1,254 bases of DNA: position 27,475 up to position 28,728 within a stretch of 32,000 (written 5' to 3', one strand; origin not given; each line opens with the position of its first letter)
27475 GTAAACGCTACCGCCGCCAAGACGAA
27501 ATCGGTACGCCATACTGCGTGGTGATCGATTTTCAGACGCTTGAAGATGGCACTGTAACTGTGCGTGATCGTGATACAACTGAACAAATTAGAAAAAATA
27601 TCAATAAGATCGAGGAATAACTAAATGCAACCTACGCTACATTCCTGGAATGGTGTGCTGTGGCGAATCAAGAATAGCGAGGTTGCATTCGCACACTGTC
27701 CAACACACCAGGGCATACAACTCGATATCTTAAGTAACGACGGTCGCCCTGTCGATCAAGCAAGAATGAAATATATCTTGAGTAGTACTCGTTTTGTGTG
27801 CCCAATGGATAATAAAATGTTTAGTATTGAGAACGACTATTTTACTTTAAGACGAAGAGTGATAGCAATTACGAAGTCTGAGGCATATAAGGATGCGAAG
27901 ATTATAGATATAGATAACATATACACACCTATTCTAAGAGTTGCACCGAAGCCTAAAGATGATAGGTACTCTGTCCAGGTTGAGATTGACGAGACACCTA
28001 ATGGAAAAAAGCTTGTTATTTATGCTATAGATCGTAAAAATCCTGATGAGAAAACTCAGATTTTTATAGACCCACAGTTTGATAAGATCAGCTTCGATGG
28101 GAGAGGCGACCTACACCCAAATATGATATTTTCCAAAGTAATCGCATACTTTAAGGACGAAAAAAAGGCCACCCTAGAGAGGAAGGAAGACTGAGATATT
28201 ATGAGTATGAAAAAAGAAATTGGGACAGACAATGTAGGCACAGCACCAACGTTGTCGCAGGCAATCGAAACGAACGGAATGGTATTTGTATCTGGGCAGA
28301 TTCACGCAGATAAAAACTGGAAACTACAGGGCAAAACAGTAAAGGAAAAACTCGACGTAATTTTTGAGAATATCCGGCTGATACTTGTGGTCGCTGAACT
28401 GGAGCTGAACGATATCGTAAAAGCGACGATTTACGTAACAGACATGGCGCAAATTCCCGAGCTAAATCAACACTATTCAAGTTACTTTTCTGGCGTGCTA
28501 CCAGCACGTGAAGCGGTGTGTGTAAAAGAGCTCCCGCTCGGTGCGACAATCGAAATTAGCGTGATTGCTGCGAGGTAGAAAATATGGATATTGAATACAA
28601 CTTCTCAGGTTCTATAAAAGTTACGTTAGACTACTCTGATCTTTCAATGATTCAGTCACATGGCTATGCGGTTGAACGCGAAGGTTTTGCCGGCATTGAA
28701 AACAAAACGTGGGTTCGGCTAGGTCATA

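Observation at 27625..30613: Low-GC accessory island appended to glyQS: unknown-RidA-unknown operon plus divergent unknown / orphan ECF-type sigma / YunG-like genes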

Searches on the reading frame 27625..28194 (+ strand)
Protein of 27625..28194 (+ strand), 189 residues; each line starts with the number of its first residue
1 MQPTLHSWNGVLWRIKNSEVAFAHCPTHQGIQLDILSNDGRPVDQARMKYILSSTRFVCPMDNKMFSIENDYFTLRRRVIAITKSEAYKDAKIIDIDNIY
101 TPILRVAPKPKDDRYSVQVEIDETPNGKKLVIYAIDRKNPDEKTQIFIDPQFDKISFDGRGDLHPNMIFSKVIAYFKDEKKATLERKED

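Call 3: search_protein_families(library=pfam, proteins=[window:27625-28194:+], max_evalue=1)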
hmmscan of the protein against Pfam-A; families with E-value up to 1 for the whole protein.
window:27625-28194:+ (189 aa): 0 families

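Call 4: search_protein_families(library=ncbifam, proteins=[window:27625-28194:+], max_evalue=1)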
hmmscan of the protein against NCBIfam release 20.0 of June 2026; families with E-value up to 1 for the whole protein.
window:27625-28194:+ (189 aa): 0 families

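Call 15: search_protein_families(library=phrogs, proteins=[window:27625-28194:+], max_evalue=0.1)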
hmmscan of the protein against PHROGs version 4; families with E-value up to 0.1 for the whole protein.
window:27625-28194:+ (189 aa): 0 families

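Call 16: search_protein_families(library=padloc, proteins=[window:27625-28194:+], max_evalue=0.1)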
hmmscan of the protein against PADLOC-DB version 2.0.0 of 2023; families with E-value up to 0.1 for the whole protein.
window:27625-28194:+ (189 aa): 0 families

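Call 18: find_homologous_proteins(query=window:27625-28194:+, max_evalue=0.01)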
Query window:27625-28194:+ (189 aa): 19 proteins with E <= 0.01 among 45 candidates.
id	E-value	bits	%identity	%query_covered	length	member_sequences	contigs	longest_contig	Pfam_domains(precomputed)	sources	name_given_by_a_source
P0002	1.5e-123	428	100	100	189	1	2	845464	-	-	-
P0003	2.3e-94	333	76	99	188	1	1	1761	-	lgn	-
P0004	1.4e-93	330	75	98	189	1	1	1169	-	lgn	-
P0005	2.9e-93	329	73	98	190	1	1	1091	-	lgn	-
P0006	3.3e-89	316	72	98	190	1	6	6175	-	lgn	-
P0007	3.3e-81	290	66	100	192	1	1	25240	-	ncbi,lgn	-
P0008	8.3e-70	252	62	98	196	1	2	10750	-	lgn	-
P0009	3.0e-68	247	60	98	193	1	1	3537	-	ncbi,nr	ncbi:MAG TPA: hypothetical protein VFI84_03015 [Candidatus Saccharimonadales bacterium]|nr:hypotheti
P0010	2.0e-63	232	59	98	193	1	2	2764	-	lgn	-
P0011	1.4e-57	213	53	100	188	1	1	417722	-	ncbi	-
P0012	5.4e-55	204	54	96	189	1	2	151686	-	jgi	jgi:hypothetical protein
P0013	4.3e-53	198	52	99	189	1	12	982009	-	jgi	jgi:hypothetical protein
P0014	2.0e-52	196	52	99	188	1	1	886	-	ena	-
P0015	1.9e-51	193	51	98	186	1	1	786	-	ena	-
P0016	2.3e-51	192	54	97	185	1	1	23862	-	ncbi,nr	ncbi:MAG: hypothetical protein Q7T74_07315 [Candidatus Saccharibacteria bacterium]|nr:hypothetical p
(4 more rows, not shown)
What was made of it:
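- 27625..28194 (+): Gene A: a Saccharibacteria-specific protein of unknown function. It has a variable N-terminal domain with conserved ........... and a highly conserved C-terminal beta domain. It is a backbone gene joined to glyS, not cargo. There are 19 hits including the query itself; the relatives are 49-76% identical, and every labelled or placeable one is Saccharibacteria (call 18).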

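Call 19: find_encoding_contigs(protein=P0007, flank=8000, max_places=2)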
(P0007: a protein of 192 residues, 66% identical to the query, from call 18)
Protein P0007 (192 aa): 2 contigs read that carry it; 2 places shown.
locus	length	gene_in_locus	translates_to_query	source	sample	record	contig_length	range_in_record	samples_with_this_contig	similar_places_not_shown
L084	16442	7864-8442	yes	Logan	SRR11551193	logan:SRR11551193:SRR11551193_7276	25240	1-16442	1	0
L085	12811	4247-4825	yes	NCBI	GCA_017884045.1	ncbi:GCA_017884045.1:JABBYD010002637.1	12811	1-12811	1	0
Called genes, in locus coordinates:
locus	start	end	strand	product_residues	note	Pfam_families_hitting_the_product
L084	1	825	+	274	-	?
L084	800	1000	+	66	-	-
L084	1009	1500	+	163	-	PF13649:Methyltransf_25 (weak)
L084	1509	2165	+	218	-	-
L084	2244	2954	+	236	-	PF02518:HATPase_c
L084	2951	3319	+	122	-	PF00072:Response_reg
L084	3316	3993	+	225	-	PF11967:RecO_N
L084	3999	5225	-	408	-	-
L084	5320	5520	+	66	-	-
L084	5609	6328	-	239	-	-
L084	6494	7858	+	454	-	PF00587:tRNA-synt_2b, PF03129:HGTP_anticodon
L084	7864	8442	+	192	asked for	-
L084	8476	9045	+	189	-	PF00300:His_Phos_1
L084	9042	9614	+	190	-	PF06821:Ser_hydrolase, PF12697:Abhydrolase_6 (faint)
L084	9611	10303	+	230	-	PF03575:Peptidase_S51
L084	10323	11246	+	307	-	PF00389:2-Hacid_dh, PF02826:2-Hacid_dh_C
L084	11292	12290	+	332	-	PF01636:APH, PF19974:TCAD9 (weak)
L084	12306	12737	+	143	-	PF00293:NUDIX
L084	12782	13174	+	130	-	-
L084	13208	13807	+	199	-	PF01928:CYTH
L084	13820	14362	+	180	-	-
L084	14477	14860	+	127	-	PF00254:FKBP_C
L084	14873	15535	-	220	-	-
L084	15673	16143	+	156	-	PF13302:Acetyltransf_3 (weak), PF13420:Acetyltransf_4, PF00583:Acetyltransf_1, PF13673:Acetyltransf_10, PF13508:Acetyltransf_7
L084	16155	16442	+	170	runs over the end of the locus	PF00293:NUDIX, PF14815:NUDIX_4 (weak)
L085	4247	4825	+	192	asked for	-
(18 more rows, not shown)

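Call 20: find_encoding_contigs(protein=P0011, flank=8000, max_places=2)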
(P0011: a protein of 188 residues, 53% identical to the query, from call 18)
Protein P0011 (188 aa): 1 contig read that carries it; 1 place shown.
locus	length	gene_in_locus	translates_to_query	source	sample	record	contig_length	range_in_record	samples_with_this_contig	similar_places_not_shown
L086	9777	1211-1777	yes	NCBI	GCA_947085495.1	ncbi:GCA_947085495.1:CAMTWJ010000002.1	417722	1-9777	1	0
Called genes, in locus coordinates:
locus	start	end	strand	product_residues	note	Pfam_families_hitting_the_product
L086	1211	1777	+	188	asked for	-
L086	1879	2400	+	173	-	PF00300:His_Phos_1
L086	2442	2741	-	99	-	-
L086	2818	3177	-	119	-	PF08818:DUF1801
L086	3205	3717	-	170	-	-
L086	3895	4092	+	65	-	-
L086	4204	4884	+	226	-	-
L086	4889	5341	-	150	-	-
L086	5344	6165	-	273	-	PF00480:ROK, PF02685:Glucokinase (weak)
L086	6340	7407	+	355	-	PF13509:S1_2 (faint), PF23459:S1_RRP5 (faint), PF00575:S1 (weak), PF21710:Spt6_S1 (faint), PF00575:S1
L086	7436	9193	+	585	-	PF04760:IF2_N, PF00009:GTP_EFTU, PF00071:Ras (weak), PF01926:MMR_HSR1, PF02421:FeoB_N, PF10662:PduV-EutP (faint), PF22042:EF-G_D2, PF11987:IF-2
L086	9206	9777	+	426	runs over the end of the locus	-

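Call 21: find_encoding_contigs(protein=P0013, flank=8000, max_places=2)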
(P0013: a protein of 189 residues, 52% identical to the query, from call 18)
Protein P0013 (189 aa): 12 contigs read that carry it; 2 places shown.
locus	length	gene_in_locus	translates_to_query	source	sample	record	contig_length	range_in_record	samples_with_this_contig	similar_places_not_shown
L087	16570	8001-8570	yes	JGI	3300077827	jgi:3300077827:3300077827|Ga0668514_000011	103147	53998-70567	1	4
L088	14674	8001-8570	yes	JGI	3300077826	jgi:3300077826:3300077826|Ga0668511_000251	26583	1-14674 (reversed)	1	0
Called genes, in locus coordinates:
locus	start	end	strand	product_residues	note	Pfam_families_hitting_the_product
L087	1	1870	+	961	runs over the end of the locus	PF00133:tRNA-synt_1, PF09334:tRNA-synt_1g, PF13603:tRNA-synt_1_2, PF00293:NUDIX, PF00133:tRNA-synt_1, PF08264:Anticodon_1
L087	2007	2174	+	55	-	-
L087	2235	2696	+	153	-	PF01029:NusB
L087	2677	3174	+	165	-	PF00293:NUDIX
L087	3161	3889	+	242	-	PF22935:RM44_endonuclase (weak), PF14622:Ribonucleas_3_3, PF00636:Ribonuclease_3, PF00035:dsrm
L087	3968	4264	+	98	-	-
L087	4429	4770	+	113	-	PF00886:Ribosomal_S16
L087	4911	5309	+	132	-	PF13083:KH_KhpA-B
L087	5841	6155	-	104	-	-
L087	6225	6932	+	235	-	PF01746:tRNA_m1G_MT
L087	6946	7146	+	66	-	-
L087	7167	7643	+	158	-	-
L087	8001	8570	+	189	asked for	-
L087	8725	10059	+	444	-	PF04185:Phosphoesterase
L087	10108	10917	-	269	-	PF01061:ABC2_membrane, PF12698:ABC2_membrane_3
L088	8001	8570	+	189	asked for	-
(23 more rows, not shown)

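Call 25: find_encoding_contigs(protein=P0016, flank=8000, max_places=2)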
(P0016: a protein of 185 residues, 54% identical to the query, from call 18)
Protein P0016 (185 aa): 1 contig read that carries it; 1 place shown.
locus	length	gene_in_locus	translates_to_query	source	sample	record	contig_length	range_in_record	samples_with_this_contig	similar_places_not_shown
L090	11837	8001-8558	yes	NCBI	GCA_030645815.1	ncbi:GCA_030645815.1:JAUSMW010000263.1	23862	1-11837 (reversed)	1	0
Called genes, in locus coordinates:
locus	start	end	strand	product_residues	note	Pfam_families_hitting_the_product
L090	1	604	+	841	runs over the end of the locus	PF00521:DNA_topoisoIV, PF03989:DNA_gyraseA_C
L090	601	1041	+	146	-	PF02681:DUF212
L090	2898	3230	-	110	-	-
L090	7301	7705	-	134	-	-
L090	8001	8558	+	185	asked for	-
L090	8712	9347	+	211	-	-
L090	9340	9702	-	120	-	PF08818:DUF1801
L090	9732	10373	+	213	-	PF17784:Sulfotransfer_4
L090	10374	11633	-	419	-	PF00464:SHMT, PF01041:DegT_DnrJ_EryC1 (weak)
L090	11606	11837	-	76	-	?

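Call 26: find_encoding_contigs(protein=P0008, flank=8000, max_places=2)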
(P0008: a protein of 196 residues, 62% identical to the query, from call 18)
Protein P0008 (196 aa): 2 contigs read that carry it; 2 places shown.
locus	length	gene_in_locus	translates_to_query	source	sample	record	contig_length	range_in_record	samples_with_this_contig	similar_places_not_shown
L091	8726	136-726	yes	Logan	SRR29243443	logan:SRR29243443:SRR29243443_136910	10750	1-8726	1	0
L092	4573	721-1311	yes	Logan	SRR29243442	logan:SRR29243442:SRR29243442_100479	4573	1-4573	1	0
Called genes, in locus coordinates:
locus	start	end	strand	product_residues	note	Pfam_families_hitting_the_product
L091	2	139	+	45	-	?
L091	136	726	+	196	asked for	-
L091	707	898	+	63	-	-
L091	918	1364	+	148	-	-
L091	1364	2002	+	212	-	-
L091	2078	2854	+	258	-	-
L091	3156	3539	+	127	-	PF00254:FKBP_C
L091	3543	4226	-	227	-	-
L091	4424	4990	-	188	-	-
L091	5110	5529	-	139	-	PF00404:Dockerin_1 (faint), PF00036:EF-hand_1 (faint), PF13499:EF-hand_7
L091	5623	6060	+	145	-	PF00075:RNase_H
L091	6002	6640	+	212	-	-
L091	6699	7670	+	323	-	PF16162:KwaB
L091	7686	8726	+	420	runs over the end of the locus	PF00232:Glyco_hydro_1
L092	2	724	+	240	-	?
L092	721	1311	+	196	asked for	-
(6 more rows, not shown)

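Call 49: search_solved_structures(query=A4, max_evalue=10)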
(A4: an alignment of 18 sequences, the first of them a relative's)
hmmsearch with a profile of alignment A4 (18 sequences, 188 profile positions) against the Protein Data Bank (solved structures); distinct sequences matched with E-value up to 10: 1.
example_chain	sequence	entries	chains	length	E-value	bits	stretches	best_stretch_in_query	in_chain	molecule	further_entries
6hsy_A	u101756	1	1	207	0.84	12.7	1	74-124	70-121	Toluene tolerance protein Ttg2D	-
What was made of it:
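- Tried and rejected: A profile search against PDB also found nothing (call 49).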

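Call 59: predict_structure(alignment_id=A4)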
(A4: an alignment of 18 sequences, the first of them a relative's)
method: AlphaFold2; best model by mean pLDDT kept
length: 189 residues; sequences in the alignment: 18
mean_pLDDT: 80.2   pTM: 0.51
mean pLDDT of the five models: 80.2, 79.4, 79.1, 76.4, 71.7
residues with pLDDT >= 90: 69; 70-90: 84; 50-70: 30; < 50: 6
segments of 3 or more residues with pLDDT < 50: 160-164
pLDDT, mean of each block of 10 residues (from residue 1): 89 94 95 94 90 91 96 94 88 73 57 71 76 76 75 68 53 75 68
secondary structure, 60 per line:
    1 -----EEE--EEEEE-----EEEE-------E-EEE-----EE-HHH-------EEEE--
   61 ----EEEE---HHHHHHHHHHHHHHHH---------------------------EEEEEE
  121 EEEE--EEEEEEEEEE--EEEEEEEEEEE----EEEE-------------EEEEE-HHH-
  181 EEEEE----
elements in order: E6-8 E11-15 E21-24 E34-36 E55-58 E65-68 H72-87 E115-124 E127-136 E139-149 E154-157 E171-175 E181-185

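Call 63: fold_search(model_id=the predicted structure, library=pdb)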
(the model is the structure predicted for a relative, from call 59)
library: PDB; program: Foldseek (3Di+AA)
matches with E <= 10: 582; with E <= 0.001: 0
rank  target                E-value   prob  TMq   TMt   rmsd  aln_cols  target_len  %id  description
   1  8h36_B                4.2e-02  0.38  0.18  0.07  25.2       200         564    6  Cryo-EM Structure of the KBTBD2-CUL3-Rbx1-p85a dimeric complex (released 2023-10-11)
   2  7onh_A                1.0e-01  0.11  0.14  0.09  28.3       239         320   11  Crystal structure of the computationally designed SAKe6BE-L3 protein (released 2022-12-14)
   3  7t4q_D                1.5e-01  0.09  0.12  0.13  22.6       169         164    9  CryoEM structure of the HCMV Pentamer gH/gL/UL128/UL130/UL131A in complex with neutralizing fabs 2C12, 7I13 and 13H11 (released 2022-03-23)
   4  8z9d_P                1.8e-01  0.14  0.14  0.14  27.3       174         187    6  cryo-EM structure of PSII-LHCII megacomplex from spinach (released 2024-11-13)
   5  7on7_B                1.9e-01  0.12  0.13  0.10  27.9       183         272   11  Crystal structure of the computationally designed SAKe6BE-L2 protein (released 2022-12-14)
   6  7t4s_D                2.0e-01  0.10  0.11  0.12  21.9       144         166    7  CryoEM structure of the HCMV Pentamer gH/gL/UL128/UL130/UL131A in complex with NRP2 and neutralizing fabs 8I21 and 13H (released 2022-03-23)
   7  4rxj                  2.1e-01  0.35  0.14  0.22  12.3        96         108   10  crystal structure of WHSC1L1-PWWP2 (released 2015-01-28)
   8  5n5y_P                2.3e-01  0.16  0.18  0.07  24.7       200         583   10  Cryo-EM structure of RNA polymerase I in complex with Rrn3 and Core Factor (Orientation III) (released 2017-04-05)
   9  7t4r_E                2.3e-01  0.10  0.12  0.14  23.0       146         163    8  CryoEM structure of the HCMV Pentamer gH/gL/UL128/UL130/UL131A in complex with THBD and neutralizing fabs MSL-109 and  (released 2022-03-23)
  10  5o7x_A                2.5e-01  0.16  0.18  0.07  24.6       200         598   10  CRYSTAL STRUCTURE OF S. CEREVISIAE CORE FACTOR AT 3.2A RESOLUTION (released 2017-08-02)
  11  4akr_A                2.5e-01  0.15  0.14  0.11  26.8       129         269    9  Crystal Structure of the cytoplasmic actin capping protein Cap32_34 from Dictyostelium discoideum (released 2012-07-04)
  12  5grs_A                2.5e-01  0.15  0.19  0.11  27.3       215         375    8  Complex structure of the fission yeast SREBP-SCAP binding domains (released 2016-12-14)
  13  7r7j_B                3.1e-01  0.13  0.15  0.05  23.3       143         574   17  Crystal structure of RadD with ADP (released 2022-04-13)
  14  1v2b_B                3.2e-01  0.10  0.13  0.15  27.2       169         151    8  Crystal Structure of PsbP Protein in the Oxygen-Evolving Complex of Photosystem II from Higher Plants (released 2004-05-18)
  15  5xnl_P                3.8e-01  0.11  0.15  0.15  27.0       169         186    6  Structure of stacked C2S2M2-type PSII-LHCII supercomplex from Pisum sativum (released 2017-09-20)
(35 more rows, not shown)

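Call 74: fold_search(model_id=the predicted structure, library=viral)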
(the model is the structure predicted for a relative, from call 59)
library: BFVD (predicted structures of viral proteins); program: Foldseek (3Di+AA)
matches with E <= 10: 1074; with E <= 0.001: 0
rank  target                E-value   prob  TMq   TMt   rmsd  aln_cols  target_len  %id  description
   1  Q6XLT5                3.2e-03  0.35  0.14  0.08  19.1       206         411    9  FirrV-1-N1 [Feldmannia irregularis virus a]
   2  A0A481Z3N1            2.6e-02  0.35  0.21  0.05  22.8       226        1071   12  glucan endo-1,3-beta-D-glucosidase [Pithovirus LCPAC101]
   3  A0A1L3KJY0            2.9e-02  0.30  0.13  0.14  24.8       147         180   12  (no name in the UniProt tables at hand)
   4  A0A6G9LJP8            4.6e-02  0.28  0.18  0.05  23.9       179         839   12  Tail fiber protein [Pseudomonas phage Epa13]
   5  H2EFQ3                4.9e-02  0.25  0.18  0.09  26.4       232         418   10  Putative BTB_POZ domain-containing protein [Moumouvirus sp. 'Monve']
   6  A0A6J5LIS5            5.4e-02  0.33  0.14  0.16  18.9       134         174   13  Uncharacterized protein [uncultured Caudovirales phage]
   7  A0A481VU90            5.7e-02  0.18  0.15  0.19  27.5       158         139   14  (no name in the UniProt tables at hand)
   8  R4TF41                6.4e-02  0.11  0.12  0.11  21.9       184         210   15  (no name in the UniProt tables at hand)
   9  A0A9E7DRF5            7.9e-02  1.00  0.24  0.52   4.7        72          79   14  (no name in the UniProt tables at hand)
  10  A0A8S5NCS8            1.1e-01  0.91  0.22  0.13  13.9        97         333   12  Minor tail protein gp31 C-terminal domain-containing protein [Siphoviridae sp. ctQ0C17]
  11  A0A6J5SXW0            1.1e-01  0.14  0.15  0.17  20.8       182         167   10  Uncharacterized protein (Fragment) [uncultured Caudovirales phage]
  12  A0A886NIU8            1.1e-01  0.33  0.22  0.22  26.0       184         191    9  (no name in the UniProt tables at hand)
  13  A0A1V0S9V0            1.1e-01  0.12  0.11  0.08  23.0       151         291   15  Uncharacterized protein [Catovirus CTV1]
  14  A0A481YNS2            1.2e-01  0.28  0.16  0.12  23.8       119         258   13  Uncharacterized protein [Pithovirus LCDPAC02]
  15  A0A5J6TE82            1.3e-01  0.41  0.19  0.16  16.3       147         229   10  (no name in the UniProt tables at hand)
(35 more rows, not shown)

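Call 79: find_encoding_contigs(protein=P0006, flank=6000, max_places=3)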
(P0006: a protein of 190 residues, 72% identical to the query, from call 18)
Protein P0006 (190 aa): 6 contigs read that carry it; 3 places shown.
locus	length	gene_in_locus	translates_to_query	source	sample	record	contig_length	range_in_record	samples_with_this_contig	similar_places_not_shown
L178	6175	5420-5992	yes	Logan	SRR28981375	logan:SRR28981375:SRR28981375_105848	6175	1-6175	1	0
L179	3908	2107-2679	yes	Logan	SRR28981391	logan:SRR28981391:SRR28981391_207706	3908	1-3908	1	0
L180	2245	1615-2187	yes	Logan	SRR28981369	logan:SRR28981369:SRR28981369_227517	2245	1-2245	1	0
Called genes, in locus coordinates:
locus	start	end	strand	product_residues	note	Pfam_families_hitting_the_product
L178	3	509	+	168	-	?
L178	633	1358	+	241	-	PF02518:HATPase_c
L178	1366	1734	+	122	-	PF00072:Response_reg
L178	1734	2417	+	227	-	PF11967:RecO_N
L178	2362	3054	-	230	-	-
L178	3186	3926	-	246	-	-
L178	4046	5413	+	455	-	PF00587:tRNA-synt_2b, PF03129:HGTP_anticodon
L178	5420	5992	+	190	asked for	-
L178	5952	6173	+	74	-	?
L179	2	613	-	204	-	?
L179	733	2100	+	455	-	PF00587:tRNA-synt_2b, PF03129:HGTP_anticodon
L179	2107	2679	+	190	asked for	-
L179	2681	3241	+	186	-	PF06821:Ser_hydrolase, PF12697:Abhydrolase_6 (weak)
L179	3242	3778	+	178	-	PF00300:His_Phos_1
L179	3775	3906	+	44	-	?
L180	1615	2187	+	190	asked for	-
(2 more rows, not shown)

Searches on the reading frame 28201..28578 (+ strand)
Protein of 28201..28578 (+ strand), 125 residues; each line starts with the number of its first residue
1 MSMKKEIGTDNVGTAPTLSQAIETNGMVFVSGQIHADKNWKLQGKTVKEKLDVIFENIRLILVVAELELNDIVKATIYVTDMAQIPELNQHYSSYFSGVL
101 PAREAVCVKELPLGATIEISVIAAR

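Call 3: search_protein_families(library=pfam, proteins=[window:28201-28578:+], max_evalue=1)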
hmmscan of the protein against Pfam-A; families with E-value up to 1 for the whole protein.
window:28201-28578:+ (125 aa): 2 families
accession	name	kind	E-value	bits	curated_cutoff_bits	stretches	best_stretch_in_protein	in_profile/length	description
PF01042.26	Ribonuc_L-PSP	-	2.1e-27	96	27.3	1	15-124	8-120/121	Endoribonuclease L-PSP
PF05113.18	DUF693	-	0.051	13.2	25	1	30-81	135-185/313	Protein of unknown function (DUF693)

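Call 4: search_protein_families(library=ncbifam, proteins=[window:28201-28578:+], max_evalue=1)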
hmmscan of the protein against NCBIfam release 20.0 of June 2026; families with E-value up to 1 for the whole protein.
window:28201-28578:+ (125 aa): 3 families
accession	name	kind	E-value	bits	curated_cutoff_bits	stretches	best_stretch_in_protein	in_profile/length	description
TIGR00004.1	TIGR00004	subfamily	2.8e-29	101.8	106.25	1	16-124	14-124/125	Rid family detoxifying hydrolase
NF008490.0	PRK11401.1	equivalog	9.8e-15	54.6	222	1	3-125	1-127/129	enamine/imine deaminase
TIGR03610.1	RutC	equivalog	1.4e-10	41.4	169.1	1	19-123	19-124/127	pyrimidine utilization protein C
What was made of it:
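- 28201..28578 (+): RidA-family (YjgF/L-PSP) protein, probably an enamine/imine deaminase. TIGR00004 scores 101.8 bits, just under its cutoff of 106.25 (calls 3, 4).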

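Call 16: search_protein_families(library=padloc, proteins=[window:28201-28578:+], max_evalue=0.1)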
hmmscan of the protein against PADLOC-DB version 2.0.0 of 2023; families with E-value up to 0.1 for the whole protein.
window:28201-28578:+ (125 aa): 1 family
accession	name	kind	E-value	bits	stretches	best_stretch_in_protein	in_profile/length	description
PDLC04030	PD-T4-2_B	-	9e-13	46.2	1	17-124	182-292/294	-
